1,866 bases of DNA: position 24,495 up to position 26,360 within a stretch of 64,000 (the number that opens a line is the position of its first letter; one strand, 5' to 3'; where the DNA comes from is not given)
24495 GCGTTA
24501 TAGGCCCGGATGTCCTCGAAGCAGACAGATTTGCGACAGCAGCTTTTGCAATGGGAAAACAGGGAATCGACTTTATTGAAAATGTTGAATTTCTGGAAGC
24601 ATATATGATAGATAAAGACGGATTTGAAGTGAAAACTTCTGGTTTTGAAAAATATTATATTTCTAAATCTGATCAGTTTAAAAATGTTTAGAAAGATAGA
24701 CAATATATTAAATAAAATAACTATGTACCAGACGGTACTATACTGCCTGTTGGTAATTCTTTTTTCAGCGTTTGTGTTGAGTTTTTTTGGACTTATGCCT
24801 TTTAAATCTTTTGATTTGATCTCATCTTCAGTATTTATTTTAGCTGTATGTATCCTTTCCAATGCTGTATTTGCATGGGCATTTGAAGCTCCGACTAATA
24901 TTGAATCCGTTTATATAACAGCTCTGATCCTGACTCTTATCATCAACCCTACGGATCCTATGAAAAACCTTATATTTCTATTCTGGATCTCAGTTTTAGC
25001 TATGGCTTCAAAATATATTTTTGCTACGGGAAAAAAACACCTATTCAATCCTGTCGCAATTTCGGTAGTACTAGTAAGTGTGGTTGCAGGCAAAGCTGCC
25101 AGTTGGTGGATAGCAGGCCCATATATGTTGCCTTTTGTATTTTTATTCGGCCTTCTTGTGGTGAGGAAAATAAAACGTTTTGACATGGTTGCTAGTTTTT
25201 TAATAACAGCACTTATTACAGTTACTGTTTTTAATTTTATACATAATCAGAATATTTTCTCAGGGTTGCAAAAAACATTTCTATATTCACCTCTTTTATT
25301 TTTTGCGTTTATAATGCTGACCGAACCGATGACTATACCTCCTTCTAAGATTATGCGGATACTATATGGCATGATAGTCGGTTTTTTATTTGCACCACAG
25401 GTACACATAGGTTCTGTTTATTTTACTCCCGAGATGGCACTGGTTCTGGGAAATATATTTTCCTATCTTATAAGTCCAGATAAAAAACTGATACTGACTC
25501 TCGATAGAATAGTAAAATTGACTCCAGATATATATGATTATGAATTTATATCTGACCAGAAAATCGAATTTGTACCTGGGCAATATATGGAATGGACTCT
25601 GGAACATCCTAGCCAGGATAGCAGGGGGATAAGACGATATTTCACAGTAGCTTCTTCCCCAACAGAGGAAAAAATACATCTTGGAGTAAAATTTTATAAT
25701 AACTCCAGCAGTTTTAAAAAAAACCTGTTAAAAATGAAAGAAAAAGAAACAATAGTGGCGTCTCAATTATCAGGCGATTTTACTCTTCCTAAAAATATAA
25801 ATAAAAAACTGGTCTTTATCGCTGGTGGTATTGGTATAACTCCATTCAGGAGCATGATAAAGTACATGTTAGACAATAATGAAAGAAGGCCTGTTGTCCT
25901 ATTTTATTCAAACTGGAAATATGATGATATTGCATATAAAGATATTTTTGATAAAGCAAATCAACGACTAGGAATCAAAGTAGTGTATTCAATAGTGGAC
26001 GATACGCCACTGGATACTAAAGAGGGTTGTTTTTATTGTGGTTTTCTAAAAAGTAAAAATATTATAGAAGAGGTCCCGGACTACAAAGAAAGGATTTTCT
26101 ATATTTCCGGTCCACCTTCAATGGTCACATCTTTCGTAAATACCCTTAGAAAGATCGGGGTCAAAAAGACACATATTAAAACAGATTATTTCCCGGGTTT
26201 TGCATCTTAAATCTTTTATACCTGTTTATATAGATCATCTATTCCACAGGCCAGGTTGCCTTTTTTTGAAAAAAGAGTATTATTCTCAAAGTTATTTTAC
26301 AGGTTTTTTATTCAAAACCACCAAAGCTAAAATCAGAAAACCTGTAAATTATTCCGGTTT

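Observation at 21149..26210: ECF-sigma-gated five-gene module: multi-flavinylation-motif surface protein, ApbE and an RnfD-like::FNR membrane reductase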

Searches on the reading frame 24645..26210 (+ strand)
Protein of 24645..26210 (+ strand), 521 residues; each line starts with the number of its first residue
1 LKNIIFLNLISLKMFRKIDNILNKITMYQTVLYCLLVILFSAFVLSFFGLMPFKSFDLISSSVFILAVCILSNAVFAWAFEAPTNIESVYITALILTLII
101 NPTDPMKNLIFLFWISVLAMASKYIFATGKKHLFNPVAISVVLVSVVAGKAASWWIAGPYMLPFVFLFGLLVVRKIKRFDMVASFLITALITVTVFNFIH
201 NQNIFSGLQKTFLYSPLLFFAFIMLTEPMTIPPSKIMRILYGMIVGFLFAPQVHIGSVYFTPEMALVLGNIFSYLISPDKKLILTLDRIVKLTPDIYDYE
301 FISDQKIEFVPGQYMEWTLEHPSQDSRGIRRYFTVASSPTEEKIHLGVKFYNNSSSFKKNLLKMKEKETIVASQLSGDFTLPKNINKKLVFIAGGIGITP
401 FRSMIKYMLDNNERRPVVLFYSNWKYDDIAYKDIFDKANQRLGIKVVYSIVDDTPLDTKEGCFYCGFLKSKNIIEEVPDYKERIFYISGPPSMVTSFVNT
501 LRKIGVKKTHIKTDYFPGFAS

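Call 3: search_protein_families(library=pfam, proteins=[window:24645-26210:+], max_evalue=0.1)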
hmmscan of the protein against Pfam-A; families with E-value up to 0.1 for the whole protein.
window:24645-26210:+ (521 aa): 4 families
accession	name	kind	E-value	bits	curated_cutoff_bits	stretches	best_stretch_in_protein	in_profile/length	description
PF00175.26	NAD_binding_1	-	5e-13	50.1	22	1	391-496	1-106/109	Oxidoreductase NAD-binding domain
PF03116.20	NQR2_RnfD_RnfE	-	9.3e-08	32.2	27.7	1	170-276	184-286/296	NQR2, RnfD, RnfE family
PF00970.30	FAD_binding_6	-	0.0043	17.8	21.1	1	286-366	4-84/99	Oxidoreductase FAD-binding domain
PF08030.17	NAD_binding_6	-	0.0045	17.5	22.2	1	388-413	3-28/156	Ferric reductase NAD binding domain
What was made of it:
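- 24684..25499 (+): Reductase N-terminal polytopic NqrB/RnfD-like membrane domain, lacking the NqrB/RnfD flavinylation site. NQR2_RnfD_RnfE 32.2 bits (call 3).
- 25500..26210 (+): Reductase C-terminal cytosolic FNR/NqrF-like FAD- and NAD(P)H-binding domain (RRYFTV, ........). NAD_binding_1 50 bits; FAD_binding_6 17.8 bits, below its cut-off (call 3).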

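Call 4: search_protein_families(library=ncbifam, proteins=[window:24645-26210:+], max_evalue=0.1)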
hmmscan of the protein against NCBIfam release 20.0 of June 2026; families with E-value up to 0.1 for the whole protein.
window:24645-26210:+ (521 aa): 26 families (the best 25 are shown)
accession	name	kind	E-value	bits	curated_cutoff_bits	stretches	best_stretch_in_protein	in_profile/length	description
NF009805.0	PRK13289.1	equivalog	2e-24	86.3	432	1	307-516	183-392/399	NO-inducible flavohemoprotein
NF058606.1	GlBtMonoRdsGbcB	equivalog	1.3e-17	63.8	500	1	288-512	20-243/362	glycine betaine monooxygenase reductase subunit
NF040810.1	BenC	equivalog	1.6e-17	63.7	430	1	303-514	128-328/333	benzoate 1,2-dioxygenase electron transfer component BenC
NF007964.0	PRK10684.1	equivalog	1.7e-17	63.4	383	1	286-516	14-237/333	NADH oxidoreductase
NF005963.0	PRK08051.1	equivalog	3.5e-17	62.5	230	1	286-516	8-230/233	NAD(P)H-flavin reductase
TIGR02160.1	PA_CoA_Oxy5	hypoth_equivalog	5e-16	58.5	420.8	1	306-516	30-241/352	1,2-phenylacetyl-CoA epoxidase subunit PaaE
NF045803.1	MethMoxFADbindMmoC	equivalog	8.5e-16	57.6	500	1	302-515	134-339/343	aromatic/alkene monooxygenase hydroxylase FAD-binding subunit MmoC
TIGR01941.1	nqrF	equivalog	7.3e-13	48.2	295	1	353-516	241-403/405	NADH:ubiquinone reductase (Na(+)-transporting) subunit F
NF008822.0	PRK11872.1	equivalog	3.7e-12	45.9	402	1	304-516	132-335/341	anthranilate 1,2-dioxygenase electron transfer component AntC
NF052252.1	flav_redu_LuxG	exception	4.6e-12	45.6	340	1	286-501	5-213/232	flavin mononucleotide reductase LuxG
NF040830.1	sulfhyd_ShyC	equivalog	1e-11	44.6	600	1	305-434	35-156/288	NAD(P)-dependent hydrogenase/sulfhydrogenase 2 subunit gamma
NF006220.0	PRK08345.1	subfamily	2.3e-11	43.5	395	1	305-510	39-245/294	cytochrome-c3 hydrogenase subunit gamma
TIGR02911.1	sulfite_red_B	equivalog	5.6e-09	35.5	288.6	1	361-515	73-223/261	anaerobic sulfite reductase subunit AsrB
NF000796.0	PRK00054.1-1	equivalog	6.2e-06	25.6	224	1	283-505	5-193/254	dihydroorotate dehydrogenase electron transfer subunit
NF040835.1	sulfhyd_HydG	equivalog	3.3e-05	23.3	650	1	360-511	93-243/292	NADPH-dependent hydrogenase/sulfhydrogenase 1 subunit gamma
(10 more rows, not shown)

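Call 11: find_homologous_proteins(query=window:24684-26210:+, max_evalue=0.00001)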
Query window:24684-26210:+ (508 aa): 7879 proteins with E <= 0.00001 among 8000 candidates; the best 120 are listed.
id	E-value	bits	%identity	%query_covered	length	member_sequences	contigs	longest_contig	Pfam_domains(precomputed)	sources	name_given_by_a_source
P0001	0.0e+0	1128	100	100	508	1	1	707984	PF00175.27,PF03116.21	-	-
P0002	1.7e-222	758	67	100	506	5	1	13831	PF00175.27,PF03116.21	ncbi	ncbi:MAG: FAD-dependent oxidoreductase [Candidatus Humimicrobiaceae bacterium]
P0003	4.3e-222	757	67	99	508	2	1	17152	PF00175.27,PF03116.21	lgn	-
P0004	1.6e-221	755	68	100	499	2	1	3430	PF00175.27,PF03116.21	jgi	jgi:ferredoxin-NADP reductase/Na+-translocating ferredoxin:NAD+ oxidoreductase RnfD subunit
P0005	1.1e-220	752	66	100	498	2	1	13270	PF00175.27,PF03116.21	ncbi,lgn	-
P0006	7.1e-220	749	67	100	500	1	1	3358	PF00175.27,PF03116.21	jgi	jgi:ferredoxin-NADP reductase/Na+-translocating ferredoxin:NAD+ oxidoreductase RnfD subunit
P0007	1.0e-219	749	67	100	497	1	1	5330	PF00175.27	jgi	jgi:ferredoxin-NADP reductase/Na+-translocating ferredoxin:NAD+ oxidoreductase RnfD subunit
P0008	2.6e-218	744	65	99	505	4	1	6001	PF00175.27,PF03116.21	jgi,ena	-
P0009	1.0e-217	742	67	100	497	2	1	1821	PF00175.27,PF03116.21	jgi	-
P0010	1.4e-217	742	67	100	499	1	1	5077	PF00175.27,PF03116.21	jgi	-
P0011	2.0e-217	741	66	100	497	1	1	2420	PF00175.27,PF03116.21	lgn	-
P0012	4.3e-217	740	67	100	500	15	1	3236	PF00175.27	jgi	-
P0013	2.4e-216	738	65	99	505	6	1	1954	PF00175.27,PF03116.21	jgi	-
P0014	2.5e-216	738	64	100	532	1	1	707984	PF00175.27,PF03116.21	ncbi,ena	-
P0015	7.3e-215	733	65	99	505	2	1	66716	PF00175.27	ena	-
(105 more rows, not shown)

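Call 19: find_related_loci(query=window:24684-26210:+, collection=genome_contigs, flank=7000)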
Query window:24684-26210:+ (508 aa) in genome_contigs; peptide patterns used: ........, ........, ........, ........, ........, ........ (x = any residue, [..] = any of these).
31 stretches matched a pattern; 10 encode a relative of the query (tblastn E <= 1e-3); 10 distinct loci.
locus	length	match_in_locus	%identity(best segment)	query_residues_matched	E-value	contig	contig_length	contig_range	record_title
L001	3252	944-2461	53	1-507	0e+0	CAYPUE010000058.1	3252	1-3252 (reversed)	MAG TPA_asm: uncultured Gammaproteobacteria bacterium isolate SRP269290_co2_354 genome assembly, contig: NODE_49475_leng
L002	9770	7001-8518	53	1-506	4e-173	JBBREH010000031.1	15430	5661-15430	MAG: Candidatus Doudnabacteria bacterium isolate Co_metawrap_2493 Cmw_2493_k141_17516701_length_15430_cov_26.9932, whole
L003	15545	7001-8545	54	1-506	1e-172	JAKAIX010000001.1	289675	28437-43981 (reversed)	MAG: bacterium isolate WY3.bin51 NODE_22_length_289675_cov_2.261207, whole genome shotgun sequence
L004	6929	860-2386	51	1-507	2e-172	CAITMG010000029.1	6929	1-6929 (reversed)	Candidatus Uhrbacteria bacterium isolate MJ110927B_bin-298 genome assembly, contig: bin-298:29/97, whole genome shotgun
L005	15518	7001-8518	52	1-507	3e-171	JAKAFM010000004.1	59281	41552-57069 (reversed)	MAG: bacterium isolate WY1.bin95 NODE_766_length_59281_cov_2.037783, whole genome shotgun sequence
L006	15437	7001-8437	51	3-507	3e-167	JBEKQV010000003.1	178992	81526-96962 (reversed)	MAG: Candidatus Microgenomates bacterium isolate SPRUCE 496 SPRUCE_496_3, whole genome shotgun sequence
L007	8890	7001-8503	49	5-506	6e-164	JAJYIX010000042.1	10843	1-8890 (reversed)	MAG: bacterium isolate DBS2-1.bin136 NODE_11647_length_10843_cov_1.395670, whole genome shotgun sequence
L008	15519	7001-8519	54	3-507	1e-160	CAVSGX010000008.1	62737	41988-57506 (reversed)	MAG: uncultured bacterium isolate MFD01476.bin.1.25 genome assembly, contig: contig_78679, whole genome shotgun sequence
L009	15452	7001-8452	49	3-507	3e-159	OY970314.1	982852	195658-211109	MAG: Candidatus Woesebacteria bacterium isolate MFD01299.bin.c.5 genome assembly, chromosome: 1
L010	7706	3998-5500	42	5-506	2e-130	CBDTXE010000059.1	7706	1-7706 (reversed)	MAG TPA_asm: uncultured bacterium isolate ERR2431955_concoct_30 genome assembly, contig: ERZ23878311.7385, whole genome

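Call 20: find_encoding_contigs(protein=P0014, flank=8000, max_places=3)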
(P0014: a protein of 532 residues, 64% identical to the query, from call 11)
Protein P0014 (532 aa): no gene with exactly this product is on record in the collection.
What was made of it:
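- Tried and rejected: It failed (call 20).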

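Call 21: find_encoding_contigs(protein=P0002, flank=8000, max_places=3)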
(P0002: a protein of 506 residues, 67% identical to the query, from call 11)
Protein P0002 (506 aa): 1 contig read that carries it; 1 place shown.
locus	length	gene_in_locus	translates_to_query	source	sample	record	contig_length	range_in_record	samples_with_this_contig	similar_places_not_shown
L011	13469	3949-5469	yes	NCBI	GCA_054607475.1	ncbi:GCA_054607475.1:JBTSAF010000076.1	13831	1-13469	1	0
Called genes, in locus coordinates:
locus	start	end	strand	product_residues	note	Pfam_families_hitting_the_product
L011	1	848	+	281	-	PF01937:ARMT1-like_dom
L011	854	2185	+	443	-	PF02463:SMC_N, PF13175:AAA_15, PF13476:AAA_23, PF13514:AAA_27 (faint), PF13304:AAA_21 (faint)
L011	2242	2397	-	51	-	-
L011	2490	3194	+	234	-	PF04205:FMN_bind (weak)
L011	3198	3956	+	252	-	PF02424:ApbE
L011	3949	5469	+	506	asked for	PF03116:NQR2_RnfD_RnfE, PF00175:NAD_binding_1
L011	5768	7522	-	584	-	PF00301:Rubredoxin, PF02776:TPP_enzyme_N, PF00205:TPP_enzyme_M, PF02775:TPP_enzyme_C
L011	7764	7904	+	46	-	-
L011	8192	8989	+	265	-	-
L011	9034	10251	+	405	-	PF13183:Fer4_8, PF02754:CCG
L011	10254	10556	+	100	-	PF05258:DciA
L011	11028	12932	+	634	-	PF02518:HATPase_c, PF00204:DNA_gyraseB, PF01751:Toprim, PF00986:DNA_gyraseB_C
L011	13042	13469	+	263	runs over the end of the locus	PF00521:DNA_topoisoIV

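Call 22: find_encoding_contigs(protein=P0003, flank=8000, max_places=3)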
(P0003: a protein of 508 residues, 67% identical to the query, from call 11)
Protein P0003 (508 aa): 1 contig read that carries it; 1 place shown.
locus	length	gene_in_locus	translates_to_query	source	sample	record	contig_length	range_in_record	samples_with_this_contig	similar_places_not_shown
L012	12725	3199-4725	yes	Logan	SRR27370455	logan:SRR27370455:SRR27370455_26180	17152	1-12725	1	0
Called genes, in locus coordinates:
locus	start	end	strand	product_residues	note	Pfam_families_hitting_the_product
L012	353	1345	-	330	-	-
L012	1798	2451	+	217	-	PF04205:FMN_bind (weak)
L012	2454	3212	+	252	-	PF02424:ApbE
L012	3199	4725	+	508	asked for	PF03116:NQR2_RnfD_RnfE (weak), PF00175:NAD_binding_1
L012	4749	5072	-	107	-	PF13606:Ank_3 (faint), PF12796:Ank_2, PF13637:Ank_4, PF13857:Ank_5, PF00023:Ank (weak), PF13637:Ank_4 (weak)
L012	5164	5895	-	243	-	PF04055:Radical_SAM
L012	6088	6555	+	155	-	PF03551:PadR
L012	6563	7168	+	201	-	-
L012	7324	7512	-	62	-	-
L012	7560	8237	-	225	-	PF01209:Ubie_methyltran, PF13489:Methyltransf_23, PF05175:MTS (weak), PF13847:Methyltransf_31, PF08241:Methyltransf_11, PF08242:Methyltransf_12, PF13649:Methyltransf_25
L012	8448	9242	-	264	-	PF00106:adh_short, PF01370:Epimerase (weak), PF08659:KR (weak), PF13561:adh_short_C2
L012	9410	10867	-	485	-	PF05977:MFS_3, PF07690:MFS_1, PF13347:MFS_2 (faint), PF07690:MFS_1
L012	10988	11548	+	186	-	PF13730:HTH_36 (faint), PF13601:HTH_34 (faint), PF22381:Staph_reg_Sar_Rot, PF01047:MarR, PF12802:MarR_2, PF01325:Fe_dep_repress (weak), PF13412:HTH_24, PF13463:HTH_27, +1 more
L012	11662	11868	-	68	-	-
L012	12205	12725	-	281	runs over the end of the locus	-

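Call 45: search_solved_structures(query=window:24684-26210:+, max_evalue=0.01, show_alignments=3)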
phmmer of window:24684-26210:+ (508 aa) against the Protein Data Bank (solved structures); distinct sequences matched with E-value up to 0.01: 39.
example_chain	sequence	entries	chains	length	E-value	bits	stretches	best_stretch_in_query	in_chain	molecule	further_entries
4wqm_A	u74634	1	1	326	4.4e-09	39.2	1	279-487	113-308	Toluene-4-monooxygenase electron transfer component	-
7qty_A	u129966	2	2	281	1e-07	34.7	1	352-505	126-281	Na(+)-translocating NADH-quinone reductase subunit F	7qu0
4u9u_A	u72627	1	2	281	1.1e-07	34.6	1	360-505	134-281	Na(+)-translocating NADH-quinone reductase subunit F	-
8ad4_A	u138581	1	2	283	1.1e-07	34.6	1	360-505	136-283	Na(+)-translocating NADH-quinone reductase subunit F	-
4uaj_A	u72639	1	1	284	1.1e-07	34.6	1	360-505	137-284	Na(+)-translocating NADH-quinone reductase subunit F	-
7xk3_F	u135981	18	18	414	1.3e-07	34.4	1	360-505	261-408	Na(+)-translocating NADH-quinone reductase subunit F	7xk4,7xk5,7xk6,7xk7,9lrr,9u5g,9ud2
2eix_A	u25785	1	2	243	2e-07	33.7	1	276-492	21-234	NADH-cytochrome b5 reductase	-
8a1t_F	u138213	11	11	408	2.3e-07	33.5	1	360-505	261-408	Na(+)-translocating NADH-quinone reductase subunit F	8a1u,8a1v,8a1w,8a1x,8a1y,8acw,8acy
8ad3_A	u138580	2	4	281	4.5e-07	32.6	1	360-501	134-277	Na(+)-translocating NADH-quinone reductase subunit F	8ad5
7qu3_A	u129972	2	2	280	6.2e-07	32.1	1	354-505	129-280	Na(+)-translocating NADH-quinone reductase subunit F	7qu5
7rom_A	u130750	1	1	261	3.9e-06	29.5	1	314-495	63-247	NADH-cytochrome b5 reductase 1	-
1cne_A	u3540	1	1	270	4e-06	29.4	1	373-485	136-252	NITRATE REDUCTASE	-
4g1b_A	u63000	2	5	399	5.8e-06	28.9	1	292-424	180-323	Flavohemoglobin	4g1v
3ozu_A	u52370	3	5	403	7.8e-06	28.5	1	294-503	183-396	Flavohemoprotein | Flavohemoglobin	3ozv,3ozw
1cqx_A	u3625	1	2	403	1.1e-05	28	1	294-503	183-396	FLAVOHEMOPROTEIN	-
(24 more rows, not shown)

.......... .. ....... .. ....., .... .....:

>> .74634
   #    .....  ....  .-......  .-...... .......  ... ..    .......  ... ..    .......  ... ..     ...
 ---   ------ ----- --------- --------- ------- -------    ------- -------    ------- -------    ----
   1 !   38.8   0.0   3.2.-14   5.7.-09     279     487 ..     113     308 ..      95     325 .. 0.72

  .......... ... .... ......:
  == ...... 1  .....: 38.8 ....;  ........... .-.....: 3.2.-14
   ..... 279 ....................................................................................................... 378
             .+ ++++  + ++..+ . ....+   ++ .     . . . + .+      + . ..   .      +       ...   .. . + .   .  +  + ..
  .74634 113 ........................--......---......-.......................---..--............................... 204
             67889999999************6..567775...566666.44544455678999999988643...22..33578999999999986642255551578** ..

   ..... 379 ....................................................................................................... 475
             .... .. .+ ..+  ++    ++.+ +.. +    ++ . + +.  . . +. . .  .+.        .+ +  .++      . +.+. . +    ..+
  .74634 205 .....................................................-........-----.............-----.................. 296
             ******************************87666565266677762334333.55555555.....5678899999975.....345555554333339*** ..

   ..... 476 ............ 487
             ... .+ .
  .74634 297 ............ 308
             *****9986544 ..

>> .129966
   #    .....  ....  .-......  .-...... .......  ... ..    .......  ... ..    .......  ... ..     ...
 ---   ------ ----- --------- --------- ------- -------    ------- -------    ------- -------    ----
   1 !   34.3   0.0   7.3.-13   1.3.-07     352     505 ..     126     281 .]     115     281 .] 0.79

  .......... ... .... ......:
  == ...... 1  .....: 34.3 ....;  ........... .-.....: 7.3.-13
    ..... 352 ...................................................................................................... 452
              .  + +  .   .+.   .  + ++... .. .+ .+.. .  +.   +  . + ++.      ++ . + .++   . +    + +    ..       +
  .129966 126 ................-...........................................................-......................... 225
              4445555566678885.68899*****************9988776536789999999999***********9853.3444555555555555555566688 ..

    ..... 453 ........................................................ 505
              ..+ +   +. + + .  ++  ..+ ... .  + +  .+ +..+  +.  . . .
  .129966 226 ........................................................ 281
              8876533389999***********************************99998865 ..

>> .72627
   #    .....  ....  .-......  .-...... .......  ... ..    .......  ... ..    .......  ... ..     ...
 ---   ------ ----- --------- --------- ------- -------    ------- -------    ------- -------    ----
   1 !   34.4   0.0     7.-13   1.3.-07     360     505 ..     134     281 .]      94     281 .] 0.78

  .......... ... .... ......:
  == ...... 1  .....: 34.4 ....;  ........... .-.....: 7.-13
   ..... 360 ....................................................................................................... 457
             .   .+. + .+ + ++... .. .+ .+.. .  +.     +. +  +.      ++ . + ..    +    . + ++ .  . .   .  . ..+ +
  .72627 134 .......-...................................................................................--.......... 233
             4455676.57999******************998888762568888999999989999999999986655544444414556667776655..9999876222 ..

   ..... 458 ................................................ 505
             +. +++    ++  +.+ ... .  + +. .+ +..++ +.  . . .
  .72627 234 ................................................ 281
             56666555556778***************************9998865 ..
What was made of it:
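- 25500..26210 (+): Best solved-structure matches are the toluene-4-monooxygenase reductase and NqrF FAD/NAD domains (call 45).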

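Call 76: search_protein_families(library=pfam, proteins=[P0014], max_evalue=0.01)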
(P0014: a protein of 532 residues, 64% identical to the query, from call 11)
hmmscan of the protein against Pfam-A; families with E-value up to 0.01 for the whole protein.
P0014 (532 aa): 4 families
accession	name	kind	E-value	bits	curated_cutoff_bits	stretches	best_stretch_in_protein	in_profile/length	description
PF00175.26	NAD_binding_1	-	5.1e-12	46.9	22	1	404-508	1-106/109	Oxidoreductase NAD-binding domain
PF03116.20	NQR2_RnfD_RnfE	-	6.4e-06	26.2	27.7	1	182-287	183-284/296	NQR2, RnfD, RnfE family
PF00970.30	FAD_binding_6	-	0.00026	21.7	21.1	1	297-380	2-85/99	Oxidoreductase FAD-binding domain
PF08030.17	NAD_binding_6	-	0.0011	19.5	22.2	1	401-442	3-46/156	Ferric reductase NAD binding domain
